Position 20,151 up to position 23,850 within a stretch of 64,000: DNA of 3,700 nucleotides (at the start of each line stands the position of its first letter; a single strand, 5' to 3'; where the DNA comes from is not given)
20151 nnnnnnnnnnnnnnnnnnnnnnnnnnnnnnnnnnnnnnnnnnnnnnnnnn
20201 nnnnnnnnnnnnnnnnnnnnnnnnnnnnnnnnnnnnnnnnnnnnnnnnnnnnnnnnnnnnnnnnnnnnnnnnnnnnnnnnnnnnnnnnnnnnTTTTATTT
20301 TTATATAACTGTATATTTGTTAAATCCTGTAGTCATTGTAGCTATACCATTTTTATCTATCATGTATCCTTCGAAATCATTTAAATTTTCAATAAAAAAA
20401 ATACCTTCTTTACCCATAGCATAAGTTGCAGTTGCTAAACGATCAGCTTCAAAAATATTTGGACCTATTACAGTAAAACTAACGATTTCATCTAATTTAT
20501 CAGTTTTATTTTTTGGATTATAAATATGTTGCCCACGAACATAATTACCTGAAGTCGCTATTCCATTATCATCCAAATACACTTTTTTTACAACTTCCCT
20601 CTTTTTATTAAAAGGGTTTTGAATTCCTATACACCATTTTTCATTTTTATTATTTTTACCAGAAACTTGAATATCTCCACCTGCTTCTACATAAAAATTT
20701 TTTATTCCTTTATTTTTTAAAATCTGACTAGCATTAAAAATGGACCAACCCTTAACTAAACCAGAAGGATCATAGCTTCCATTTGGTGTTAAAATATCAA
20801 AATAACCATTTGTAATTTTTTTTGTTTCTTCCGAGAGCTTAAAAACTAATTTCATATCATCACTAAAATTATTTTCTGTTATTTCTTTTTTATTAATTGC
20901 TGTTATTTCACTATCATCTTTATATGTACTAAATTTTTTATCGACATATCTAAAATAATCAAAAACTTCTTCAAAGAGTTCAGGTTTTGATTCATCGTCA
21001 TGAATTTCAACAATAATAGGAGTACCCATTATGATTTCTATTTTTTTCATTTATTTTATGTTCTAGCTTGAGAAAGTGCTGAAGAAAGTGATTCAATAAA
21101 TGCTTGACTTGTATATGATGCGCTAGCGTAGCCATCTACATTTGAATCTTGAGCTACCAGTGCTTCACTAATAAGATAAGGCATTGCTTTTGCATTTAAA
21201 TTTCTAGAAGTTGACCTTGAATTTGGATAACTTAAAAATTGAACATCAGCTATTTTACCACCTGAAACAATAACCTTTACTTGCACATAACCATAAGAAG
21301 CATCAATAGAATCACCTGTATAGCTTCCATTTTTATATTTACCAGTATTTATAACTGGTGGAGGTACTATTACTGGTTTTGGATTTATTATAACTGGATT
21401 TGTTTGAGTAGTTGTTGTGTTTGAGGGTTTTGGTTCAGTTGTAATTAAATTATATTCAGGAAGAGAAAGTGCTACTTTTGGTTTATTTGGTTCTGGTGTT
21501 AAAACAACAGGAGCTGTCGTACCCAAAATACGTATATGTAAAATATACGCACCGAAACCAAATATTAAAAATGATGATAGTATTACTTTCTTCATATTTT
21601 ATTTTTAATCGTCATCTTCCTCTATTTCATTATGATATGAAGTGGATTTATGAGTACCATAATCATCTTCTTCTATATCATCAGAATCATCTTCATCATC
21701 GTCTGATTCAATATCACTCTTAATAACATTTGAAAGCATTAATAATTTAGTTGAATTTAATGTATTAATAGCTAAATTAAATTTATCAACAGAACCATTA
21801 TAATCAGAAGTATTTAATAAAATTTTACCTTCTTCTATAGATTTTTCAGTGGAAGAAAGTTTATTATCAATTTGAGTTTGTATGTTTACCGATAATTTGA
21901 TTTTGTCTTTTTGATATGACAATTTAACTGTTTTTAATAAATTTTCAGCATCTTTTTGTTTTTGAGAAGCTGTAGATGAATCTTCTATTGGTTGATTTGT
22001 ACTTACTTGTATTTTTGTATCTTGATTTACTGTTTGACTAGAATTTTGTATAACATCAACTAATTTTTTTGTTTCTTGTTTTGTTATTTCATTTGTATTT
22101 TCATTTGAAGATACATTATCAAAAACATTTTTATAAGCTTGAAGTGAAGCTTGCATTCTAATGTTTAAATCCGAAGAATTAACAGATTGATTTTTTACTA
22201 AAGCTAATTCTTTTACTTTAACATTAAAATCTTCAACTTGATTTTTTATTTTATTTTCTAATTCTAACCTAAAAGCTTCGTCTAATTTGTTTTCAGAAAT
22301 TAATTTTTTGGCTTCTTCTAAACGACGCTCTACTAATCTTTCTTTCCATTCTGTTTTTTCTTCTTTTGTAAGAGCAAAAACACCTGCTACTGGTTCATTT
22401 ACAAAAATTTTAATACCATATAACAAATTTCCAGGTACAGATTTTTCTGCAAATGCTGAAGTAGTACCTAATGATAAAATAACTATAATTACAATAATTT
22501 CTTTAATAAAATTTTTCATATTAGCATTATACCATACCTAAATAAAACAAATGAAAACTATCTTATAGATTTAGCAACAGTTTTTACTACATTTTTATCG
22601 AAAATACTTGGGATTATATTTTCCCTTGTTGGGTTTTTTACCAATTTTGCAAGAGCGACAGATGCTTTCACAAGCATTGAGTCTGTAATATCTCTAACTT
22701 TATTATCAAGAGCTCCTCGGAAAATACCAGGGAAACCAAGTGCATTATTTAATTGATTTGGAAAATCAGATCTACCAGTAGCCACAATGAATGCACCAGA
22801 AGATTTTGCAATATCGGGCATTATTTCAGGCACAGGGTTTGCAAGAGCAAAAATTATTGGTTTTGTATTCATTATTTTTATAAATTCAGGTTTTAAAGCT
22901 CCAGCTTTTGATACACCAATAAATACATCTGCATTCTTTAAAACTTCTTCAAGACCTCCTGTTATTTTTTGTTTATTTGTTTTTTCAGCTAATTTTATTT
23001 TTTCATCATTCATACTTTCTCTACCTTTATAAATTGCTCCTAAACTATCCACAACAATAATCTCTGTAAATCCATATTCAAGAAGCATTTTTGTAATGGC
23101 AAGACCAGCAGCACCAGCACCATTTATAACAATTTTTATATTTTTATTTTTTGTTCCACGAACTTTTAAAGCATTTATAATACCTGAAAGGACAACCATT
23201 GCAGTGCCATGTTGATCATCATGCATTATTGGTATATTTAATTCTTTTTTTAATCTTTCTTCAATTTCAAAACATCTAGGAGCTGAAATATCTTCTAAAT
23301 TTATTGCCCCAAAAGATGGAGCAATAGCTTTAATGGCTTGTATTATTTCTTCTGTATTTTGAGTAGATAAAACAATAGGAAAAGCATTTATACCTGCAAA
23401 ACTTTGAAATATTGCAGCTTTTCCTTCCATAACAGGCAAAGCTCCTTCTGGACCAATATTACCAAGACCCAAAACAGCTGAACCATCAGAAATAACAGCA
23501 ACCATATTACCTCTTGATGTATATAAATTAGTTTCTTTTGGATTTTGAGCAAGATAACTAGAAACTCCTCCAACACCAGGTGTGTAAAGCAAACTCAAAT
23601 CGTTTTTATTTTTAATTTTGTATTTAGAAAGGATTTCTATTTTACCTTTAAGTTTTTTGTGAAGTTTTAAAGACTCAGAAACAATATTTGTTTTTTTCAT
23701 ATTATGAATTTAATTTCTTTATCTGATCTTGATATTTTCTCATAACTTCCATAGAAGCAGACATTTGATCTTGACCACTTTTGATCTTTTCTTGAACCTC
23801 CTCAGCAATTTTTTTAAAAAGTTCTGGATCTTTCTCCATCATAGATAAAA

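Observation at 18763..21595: Minimal flavin-based transmembrane electron-transfer module: FMN_bind protein, ApbE flavin transferase, RnfD/NqrB-like::FNR fusion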

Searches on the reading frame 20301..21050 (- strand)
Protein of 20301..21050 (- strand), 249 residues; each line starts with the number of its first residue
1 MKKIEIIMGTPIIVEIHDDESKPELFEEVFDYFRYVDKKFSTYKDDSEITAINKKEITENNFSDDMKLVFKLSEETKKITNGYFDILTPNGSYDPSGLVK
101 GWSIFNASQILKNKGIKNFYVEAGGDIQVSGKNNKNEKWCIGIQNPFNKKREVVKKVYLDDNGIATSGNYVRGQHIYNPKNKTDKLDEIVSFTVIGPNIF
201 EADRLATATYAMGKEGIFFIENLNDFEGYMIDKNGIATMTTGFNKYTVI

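Call 3: search_protein_families(library=pfam, proteins=[window:20301-21050:-], max_evalue=0.01)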
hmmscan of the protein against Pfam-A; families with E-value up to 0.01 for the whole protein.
window:20301-21050:- (249 aa): 1 family
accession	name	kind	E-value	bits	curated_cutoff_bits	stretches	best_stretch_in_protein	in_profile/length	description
PF02424.20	ApbE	-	8.6e-40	137.4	25.6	2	94-224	127-259/266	ApbE family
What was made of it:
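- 20301..21050 (-): Gene for a short, signal-less ApbE-family FAD:protein FMN transferase (249 aa). Pfam PF02424, 137 bits (call 3).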

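Call 4: search_protein_families(library=ncbifam, proteins=[window:20301-21050:-], max_evalue=0.01)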
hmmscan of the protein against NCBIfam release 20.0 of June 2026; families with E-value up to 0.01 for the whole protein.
window:20301-21050:- (249 aa): 1 family
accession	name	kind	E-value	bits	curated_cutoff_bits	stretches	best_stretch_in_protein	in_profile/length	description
NF007774.0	PRK10461.1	equivalog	3.4e-20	72.2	498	1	94-237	182-333/351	FAD:protein FMN transferase ApbE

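Call 53: search_solved_structures(query=window:20301-21050:-, max_evalue=0.001, show_alignments=2)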
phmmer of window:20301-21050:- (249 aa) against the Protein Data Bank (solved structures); distinct sequences matched with E-value up to 0.001: 13.
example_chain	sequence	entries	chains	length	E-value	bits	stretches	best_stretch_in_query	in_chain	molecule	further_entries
6nxi_A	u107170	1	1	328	8.5e-18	67.9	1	93-233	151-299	FAD:protein FMN transferase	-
6nxj_A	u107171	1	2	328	1.7e-16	63.6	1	93-233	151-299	FAD:protein FMN transferase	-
4xgw_A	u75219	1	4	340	4.5e-14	55.7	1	89-238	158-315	FAD:protein FMN transferase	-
7esa_A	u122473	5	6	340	6.4e-14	55.2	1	94-242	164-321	FAD:protein FMN transferase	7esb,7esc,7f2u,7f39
2o18_A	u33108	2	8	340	1.5e-13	54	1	89-238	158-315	Thiamine biosynthesis lipoprotein apbE | FAD:protein FMN transferase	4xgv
4xgx_A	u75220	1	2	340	8e-13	51.6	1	89-238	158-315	FAD:protein FMN transferase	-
5mgy_H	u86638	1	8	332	1.4e-12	50.8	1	96-243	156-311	FAD:protein FMN transferase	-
3pnd_A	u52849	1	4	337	3.7e-11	46.1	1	93-235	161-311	Thiamine biosynthesis lipoprotein ApbE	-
1vrm_A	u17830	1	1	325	1.8e-10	43.9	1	86-213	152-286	hypothetical protein TM1553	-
4xdt_A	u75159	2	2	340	3.2e-06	30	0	98-216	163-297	FAD:protein FMN transferase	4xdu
4ifu_A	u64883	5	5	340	5.8e-05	25.9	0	98-216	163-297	FAD:protein FMN transferase | Thiamine biosynthesis lipoprotein ApbE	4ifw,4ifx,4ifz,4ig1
7mgt_A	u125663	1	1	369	7.7e-05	25.4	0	99-216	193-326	FAD:protein FMN transferase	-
4xdr_A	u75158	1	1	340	0.00076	22.2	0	98-216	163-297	FAD:protein FMN transferase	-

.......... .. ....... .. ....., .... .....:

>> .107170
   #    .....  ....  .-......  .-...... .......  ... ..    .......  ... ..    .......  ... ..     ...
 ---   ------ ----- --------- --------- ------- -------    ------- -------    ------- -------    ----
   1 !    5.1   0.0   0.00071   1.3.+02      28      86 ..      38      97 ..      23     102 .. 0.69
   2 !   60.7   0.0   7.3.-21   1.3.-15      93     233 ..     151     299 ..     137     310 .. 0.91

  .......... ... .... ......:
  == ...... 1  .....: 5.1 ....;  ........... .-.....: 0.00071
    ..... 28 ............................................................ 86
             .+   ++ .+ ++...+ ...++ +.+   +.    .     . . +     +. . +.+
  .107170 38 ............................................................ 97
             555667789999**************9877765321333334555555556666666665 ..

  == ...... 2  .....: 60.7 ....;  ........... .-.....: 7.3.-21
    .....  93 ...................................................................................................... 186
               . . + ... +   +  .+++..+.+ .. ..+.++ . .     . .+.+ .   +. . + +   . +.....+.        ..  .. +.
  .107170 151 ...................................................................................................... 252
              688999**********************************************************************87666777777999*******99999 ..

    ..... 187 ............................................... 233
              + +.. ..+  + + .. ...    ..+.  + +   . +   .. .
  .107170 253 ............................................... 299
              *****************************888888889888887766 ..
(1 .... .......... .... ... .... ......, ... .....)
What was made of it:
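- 20301..21050 (-): PDB ApbE hits reach E 8.5e-18 (call 53).
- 20514..20534 (-): ApbE segment GQHIYNP, containing the His that aligns with catalytic His257 of V. cholerae ApbE. Alignment to 6nxi: query 'vrgqHIynP' against '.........' (call 53).
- On ApbE family (FAD:protein FMN transferase): The His aligned with V. cholerae ApbE His257 and the ADxLAT segment are conserved (call 53).
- The ApbE retains the catalytic His and the ADxLAT motif (call 53). It also lacks about 50 internal residues relative to V. cholerae ApbE (call 53).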

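Call 59: find_homologous_proteins(query=window:20301-21050:-, max_evalue=0.00001)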
Query window:20301-21050:- (249 aa): 3386 proteins with E <= 0.00001 among 3642 candidates; the best 120 are listed.
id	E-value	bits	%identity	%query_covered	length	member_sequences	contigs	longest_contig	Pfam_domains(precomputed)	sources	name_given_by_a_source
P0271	2.6e-157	540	100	97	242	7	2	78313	PF02424.21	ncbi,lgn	-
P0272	6.0e-152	522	96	97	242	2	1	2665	PF02424.21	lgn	-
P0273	3.7e-130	451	80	99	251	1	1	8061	PF02424.21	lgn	-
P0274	7.0e-130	450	80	99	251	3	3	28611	PF02424.21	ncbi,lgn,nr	ncbi:MAG: FAD:protein FMN transferase [Candidatus Nomurabacteria bacterium]|nr:FAD:protein FMN trans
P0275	6.0e-123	427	76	99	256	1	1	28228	PF02424.21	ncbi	-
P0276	9.0e-122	423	76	99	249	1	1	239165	PF02424.21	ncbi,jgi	ncbi:MAG: FAD:protein FMN transferase [Candidatus Paceibacterota bacterium]|jgi:thiamine biosynthesi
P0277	1.1e-121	423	77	99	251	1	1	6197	PF02424.21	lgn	-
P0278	1.8e-120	419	77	96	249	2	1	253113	PF02424.21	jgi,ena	jgi:thiamine biosynthesis lipoprotein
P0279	1.3e-119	416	73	99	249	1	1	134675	PF02424.21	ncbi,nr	ncbi:MAG: FAD:protein FMN transferase [Candidatus Nomurabacteria bacterium]|nr:FAD:protein FMN trans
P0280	1.9e-119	416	77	97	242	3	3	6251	PF02424.21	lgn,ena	-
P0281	4.7e-119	414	74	99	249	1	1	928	PF02424.21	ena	-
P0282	1.4e-118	413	76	96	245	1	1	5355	PF02424.21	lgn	-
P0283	5.4e-118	411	77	96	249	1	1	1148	PF02424.21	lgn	-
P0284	7.4e-118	410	73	99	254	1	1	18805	PF02424.21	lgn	-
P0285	2.3e-117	409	73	99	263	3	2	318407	PF02424.21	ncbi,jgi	ncbi:MAG: FAD:protein FMN transferase [Candidatus Paceibacterota bacterium]|jgi:thiamine biosynthesi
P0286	8.8e-117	407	74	99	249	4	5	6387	PF02424.21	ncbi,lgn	-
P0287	2.7e-116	405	74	99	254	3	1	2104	PF02424.21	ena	-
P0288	4.6e-116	404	74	100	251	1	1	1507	PF02424.21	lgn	-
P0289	5.1e-116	404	76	96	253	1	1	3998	PF02424.21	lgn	-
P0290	9.5e-116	403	74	96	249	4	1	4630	PF02424.21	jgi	jgi:thiamine biosynthesis lipoprotein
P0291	2.6e-115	402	74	96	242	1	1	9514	PF02424.21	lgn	-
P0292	3.1e-115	402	75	96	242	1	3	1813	PF02424.21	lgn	-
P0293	1.2e-114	400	72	97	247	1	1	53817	PF02424.21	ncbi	-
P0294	2.0e-114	399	72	99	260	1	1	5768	PF02424.21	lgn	-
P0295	2.2e-114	399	74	96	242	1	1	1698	PF02424.21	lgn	-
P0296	2.4e-114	399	73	100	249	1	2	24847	PF02424.21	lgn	-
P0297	2.7e-114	399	72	100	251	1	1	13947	PF02424.21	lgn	-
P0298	2.8e-114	399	71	99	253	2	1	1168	PF02424.21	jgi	jgi:thiamine biosynthesis lipoprotein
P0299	3.2e-114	398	71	100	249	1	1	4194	PF02424.21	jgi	jgi:thiamine biosynthesis lipoprotein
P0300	9.9e-114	397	74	96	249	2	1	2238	PF02424.21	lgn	-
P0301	1.0e-113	397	75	96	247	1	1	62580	PF02424.21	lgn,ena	-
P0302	1.1e-113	397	70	99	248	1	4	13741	PF02424.21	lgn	-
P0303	2.8e-113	395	73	96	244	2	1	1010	PF02424.21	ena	-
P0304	5.0e-113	395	73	96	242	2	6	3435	PF02424.21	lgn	-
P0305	7.0e-113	394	72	96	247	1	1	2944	PF02424.21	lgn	-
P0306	1.1e-112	393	71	96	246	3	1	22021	PF02424.21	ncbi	-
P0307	1.2e-112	393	72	99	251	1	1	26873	PF02424.21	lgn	-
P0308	1.4e-112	393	71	99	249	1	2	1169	PF02424.21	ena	-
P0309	1.7e-112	393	71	99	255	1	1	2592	PF02424.21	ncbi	-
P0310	3.9e-112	392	69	99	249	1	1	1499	PF02424.21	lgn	-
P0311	4.4e-112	391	71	96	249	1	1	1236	PF02424.21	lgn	-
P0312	5.7e-112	391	73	96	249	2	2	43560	PF02424.21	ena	-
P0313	8.1e-112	391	70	97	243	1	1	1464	PF02424.21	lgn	-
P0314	1.9e-111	389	72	100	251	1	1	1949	PF02424.21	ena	-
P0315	2.6e-111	389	70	99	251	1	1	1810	PF02424.21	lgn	-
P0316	3.3e-111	389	73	97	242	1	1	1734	PF02424.21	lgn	-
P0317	3.5e-111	388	69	99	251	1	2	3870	PF02424.21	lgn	-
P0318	2.7e-110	386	70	99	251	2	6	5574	PF02424.21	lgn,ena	-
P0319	2.7e-110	386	72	96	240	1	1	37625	PF02424.21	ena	-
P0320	6.4e-110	384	71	100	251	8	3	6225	PF02424.21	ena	-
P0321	3.5e-109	382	71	99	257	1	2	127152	PF02424.21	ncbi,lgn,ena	-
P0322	4.0e-109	382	70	96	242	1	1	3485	PF02424.21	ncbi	-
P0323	5.7e-109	381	71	97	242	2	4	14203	PF02424.21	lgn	-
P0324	6.3e-109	381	71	100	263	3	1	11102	PF02424.21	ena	-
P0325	3.8e-108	379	67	99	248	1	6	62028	PF02424.21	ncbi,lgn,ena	-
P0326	5.0e-108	378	71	96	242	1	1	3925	PF02424.21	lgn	-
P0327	5.9e-108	378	69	96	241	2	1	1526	PF02424.21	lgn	-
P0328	1.2e-107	377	66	100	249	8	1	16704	PF02424.21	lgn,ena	-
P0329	1.8e-107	376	70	96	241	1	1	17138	PF02424.21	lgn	-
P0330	3.3e-107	375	67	99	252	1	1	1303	PF02424.21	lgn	-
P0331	4.7e-107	375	67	99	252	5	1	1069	PF02424.21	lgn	-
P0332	2.1e-106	373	68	99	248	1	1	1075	PF02424.21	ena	-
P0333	1.4e-105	370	69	96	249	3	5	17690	PF02424.21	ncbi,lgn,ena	-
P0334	3.4e-105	369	67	99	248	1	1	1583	PF02424.21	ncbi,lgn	-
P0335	4.5e-105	368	67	99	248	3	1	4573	PF02424.21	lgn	-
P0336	9.8e-105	367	68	99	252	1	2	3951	PF02424.21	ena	-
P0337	1.3e-104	367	68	96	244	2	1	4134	PF02424.21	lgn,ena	-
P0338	1.6e-104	367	67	99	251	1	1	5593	PF02424.21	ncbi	-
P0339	2.2e-103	363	66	99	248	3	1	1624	PF02424.21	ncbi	-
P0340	2.3e-103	363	68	95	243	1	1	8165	PF02424.21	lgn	-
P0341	3.0e-103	362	67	96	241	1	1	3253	PF02424.21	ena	-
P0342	8.7e-103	361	77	85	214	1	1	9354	PF02424.21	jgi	jgi:thiamine biosynthesis lipoprotein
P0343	3.5e-102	359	65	99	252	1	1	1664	PF02424.21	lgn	-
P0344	6.0e-102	358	68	96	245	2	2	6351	PF02424.21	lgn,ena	-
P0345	6.3e-102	358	66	97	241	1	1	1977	PF02424.21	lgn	-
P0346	1.5e-101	357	64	99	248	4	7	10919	PF02424.21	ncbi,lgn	-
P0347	1.9e-101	357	63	100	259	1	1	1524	PF02424.21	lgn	-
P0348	3.6e-101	356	64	99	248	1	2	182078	PF02424.21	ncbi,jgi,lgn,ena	ncbi:MAG: FAD:protein FMN transferase [Candidatus Paceibacterota bacterium]|jgi:thiamine biosynthesi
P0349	4.9e-101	355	64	99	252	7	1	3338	PF02424.21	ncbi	-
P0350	6.3e-101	355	65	96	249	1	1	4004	PF02424.21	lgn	-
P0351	1.1e-100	354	74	85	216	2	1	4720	PF02424.21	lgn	-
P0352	2.8e-100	353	64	99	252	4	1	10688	PF02424.21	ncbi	-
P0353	4.9e-100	352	61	100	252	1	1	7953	PF02424.21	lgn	-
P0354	8.0e-100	351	63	99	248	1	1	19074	PF02424.21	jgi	jgi:thiamine biosynthesis lipoprotein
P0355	1.9e-99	350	66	96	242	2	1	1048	PF02424.21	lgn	-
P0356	2.4e-99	350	64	99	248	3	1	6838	PF02424.21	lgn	-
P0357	3.3e-99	349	64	99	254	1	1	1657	PF02424.21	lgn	-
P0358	1.4e-98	347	63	99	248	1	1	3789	PF02424.21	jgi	jgi:thiamine biosynthesis lipoprotein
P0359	1.5e-98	347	64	100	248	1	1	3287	PF02424.21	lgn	-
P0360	2.3e-98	347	66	96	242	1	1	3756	PF02424.21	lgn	-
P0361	3.6e-98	346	63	99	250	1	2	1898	PF02424.21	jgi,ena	-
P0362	3.6e-98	346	63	99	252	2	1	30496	PF02424.21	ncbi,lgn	-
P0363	3.6e-98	346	63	96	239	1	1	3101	PF02424.21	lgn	-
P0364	3.7e-98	346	63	96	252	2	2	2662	PF02424.21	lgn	-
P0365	3.9e-98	346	63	96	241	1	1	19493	PF02424.21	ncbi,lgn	-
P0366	4.0e-98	346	61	99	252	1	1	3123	PF02424.21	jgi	jgi:thiamine biosynthesis lipoprotein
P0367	5.1e-98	345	63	99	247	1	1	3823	PF02424.21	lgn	-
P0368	5.4e-98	345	64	99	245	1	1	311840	PF02424.21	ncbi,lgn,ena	-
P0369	5.7e-98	345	62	97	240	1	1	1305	PF02424.21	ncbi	-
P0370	6.8e-98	345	65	97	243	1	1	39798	PF02424.21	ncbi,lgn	-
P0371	7.7e-98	345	64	96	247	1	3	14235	PF02424.21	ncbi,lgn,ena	-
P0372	7.7e-98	345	65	99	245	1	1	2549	PF02424.21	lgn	-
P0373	8.8e-98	345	62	99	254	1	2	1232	PF02424.21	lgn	-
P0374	1.4e-97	344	63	99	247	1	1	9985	PF02424.21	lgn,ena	-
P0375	1.5e-97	344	61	99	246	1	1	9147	PF02424.21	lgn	-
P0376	2.4e-97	343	62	99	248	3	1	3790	PF02424.21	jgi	jgi:thiamine biosynthesis lipoprotein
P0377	2.5e-97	343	64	96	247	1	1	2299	PF02424.21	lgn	-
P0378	2.6e-97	343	63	100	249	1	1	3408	PF02424.21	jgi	jgi:FAD:protein FMN transferase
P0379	3.2e-97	343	61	99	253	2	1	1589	PF02424.21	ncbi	-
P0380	3.5e-97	343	61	99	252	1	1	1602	PF02424.21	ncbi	-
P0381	3.7e-97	343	65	96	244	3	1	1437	PF02424.21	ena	-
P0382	4.3e-97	342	63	98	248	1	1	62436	PF02424.21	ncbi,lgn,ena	-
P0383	4.7e-97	342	63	97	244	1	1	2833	PF02424.21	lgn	-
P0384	5.1e-97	342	66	96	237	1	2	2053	PF02424.21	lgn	-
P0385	5.3e-97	342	64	97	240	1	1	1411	PF02424.21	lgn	-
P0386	5.4e-97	342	61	100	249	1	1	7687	PF02424.21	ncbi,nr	ncbi:MAG: FAD:protein FMN transferase [Candidatus Falkowbacteria bacterium]|nr:FAD:protein FMN trans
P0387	5.5e-97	342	62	99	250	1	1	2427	PF02424.21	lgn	-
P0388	6.3e-97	342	63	95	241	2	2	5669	PF02424.21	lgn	-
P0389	7.3e-97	342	63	96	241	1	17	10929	PF02424.21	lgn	-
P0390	7.4e-97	342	62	100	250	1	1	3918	PF02424.21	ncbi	-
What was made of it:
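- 20301..21050 (-): More than 3,300 database relatives were found; the best 120 listed are mostly 240-260 aa (call 59).
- On Extracytosolic ApbE (the typical lipoprotein or secreted form): The closest database relatives listed are mostly 240-260 aa (call 59).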

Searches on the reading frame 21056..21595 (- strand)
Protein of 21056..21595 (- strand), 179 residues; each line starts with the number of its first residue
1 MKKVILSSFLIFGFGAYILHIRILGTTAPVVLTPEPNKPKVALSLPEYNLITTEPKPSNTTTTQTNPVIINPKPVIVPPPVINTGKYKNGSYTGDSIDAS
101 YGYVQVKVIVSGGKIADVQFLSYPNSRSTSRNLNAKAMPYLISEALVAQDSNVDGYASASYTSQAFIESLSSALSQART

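Call 3: search_protein_families(library=pfam, proteins=[window:21056-21595:-], max_evalue=0.01)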
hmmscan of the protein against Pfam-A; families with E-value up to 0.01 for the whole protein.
window:21056-21595:- (179 aa): 1 family
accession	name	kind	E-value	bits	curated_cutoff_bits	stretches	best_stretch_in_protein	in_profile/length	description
PF04205.19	FMN_bind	-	1.3e-05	26.2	22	1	102-174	4-76/77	FMN-binding domain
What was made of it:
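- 21056..21595 (-): Gene for the NqrC/RnfG-like FMN_bind subunit (179 aa). Pfam PF04205, 26.2 bits against a cut-off of 22, aa 102-174 (call 3).
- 21074..21292 (-): FMN_bind domain (aa 102-174). Pfam PF04205 (call 3).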

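Call 4: search_protein_families(library=ncbifam, proteins=[window:21056-21595:-], max_evalue=0.01)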
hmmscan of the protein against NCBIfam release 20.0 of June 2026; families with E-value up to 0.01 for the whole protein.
window:21056-21595:- (179 aa): 0 families

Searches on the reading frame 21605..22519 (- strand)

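Call 3: search_protein_families(library=pfam, proteins=[window:21605-22519:-], max_evalue=0.01)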
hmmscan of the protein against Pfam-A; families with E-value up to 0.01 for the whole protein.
window:21605-22519:- (304 aa): 1 family
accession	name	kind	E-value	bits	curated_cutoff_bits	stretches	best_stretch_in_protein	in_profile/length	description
PF18915.5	DUF5667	-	2.2e-05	25.2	27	1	27-135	2-77/99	Domain of unknown function (DUF5667)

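Call 4: search_protein_families(library=ncbifam, proteins=[window:21605-22519:-], max_evalue=0.01)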
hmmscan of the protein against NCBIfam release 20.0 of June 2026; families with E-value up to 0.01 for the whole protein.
window:21605-22519:- (304 aa): 0 families

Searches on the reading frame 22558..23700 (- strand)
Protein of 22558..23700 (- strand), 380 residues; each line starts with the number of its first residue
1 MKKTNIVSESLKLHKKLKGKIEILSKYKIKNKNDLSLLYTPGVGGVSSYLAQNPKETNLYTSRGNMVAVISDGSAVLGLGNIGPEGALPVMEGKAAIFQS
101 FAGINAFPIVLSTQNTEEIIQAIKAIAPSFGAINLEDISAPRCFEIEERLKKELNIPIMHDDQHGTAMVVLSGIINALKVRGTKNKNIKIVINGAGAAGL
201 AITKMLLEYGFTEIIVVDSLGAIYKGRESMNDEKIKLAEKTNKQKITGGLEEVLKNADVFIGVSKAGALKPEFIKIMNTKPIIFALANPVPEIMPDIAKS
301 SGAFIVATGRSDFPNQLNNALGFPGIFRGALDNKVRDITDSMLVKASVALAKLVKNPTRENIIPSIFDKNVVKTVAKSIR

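Call 3: search_protein_families(library=pfam, proteins=[window:22558-23700:-], max_evalue=0.01)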
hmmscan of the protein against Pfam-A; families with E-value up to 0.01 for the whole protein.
window:22558-23700:- (380 aa): 4 families
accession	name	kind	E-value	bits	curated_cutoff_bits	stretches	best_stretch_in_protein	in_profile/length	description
PF00390.24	malic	-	2e-30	106.4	23.1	1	19-151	2-182/182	Malic enzyme, N-terminal domain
PF03949.21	Malic_M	-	9.2e-27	94.4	23.5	1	165-368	3-241/258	Malic enzyme, NAD binding domain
PF00208.27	ELFV_dehydrog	-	0.0024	18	23.4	1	165-243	9-88/241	Glutamate/Leucine/Phenylalanine/Valine dehydrogenase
PF00899.27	ThiF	-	0.0025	17.5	28.1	1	184-218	17-51/238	ThiF family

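Call 4: search_protein_families(library=ncbifam, proteins=[window:22558-23700:-], max_evalue=0.01)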
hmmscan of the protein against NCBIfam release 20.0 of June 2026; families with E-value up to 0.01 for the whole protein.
window:22558-23700:- (380 aa): 6 families
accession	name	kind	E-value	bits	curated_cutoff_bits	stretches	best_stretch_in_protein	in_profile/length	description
NF009501.0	PRK12861.1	subfamily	2.3e-104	350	1178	1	17-361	19-363/764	NADP-dependent malic enzyme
NF010052.0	PRK13529.1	subfamily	2.7e-34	118.7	326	1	117-377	229-525/564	oxaloacetate-decarboxylating malate dehydrogenase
NF041582.1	malolactic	exception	7.1e-20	71.1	850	1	133-376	227-503/536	malolactic enzyme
NF040817.1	GdhA_Arch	equivalog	3.4e-05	23.2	750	1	162-242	187-268/419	glutamate dehydrogenase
NF007038.0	PRK09496.2-6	equivalog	0.0053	15.6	374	1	188-265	1-74/445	Trk system potassium transporter TrkA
NF001319.0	PRK00258.3-3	equivalog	0.0077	15.3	252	0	181-269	116-197/279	shikimate dehydrogenase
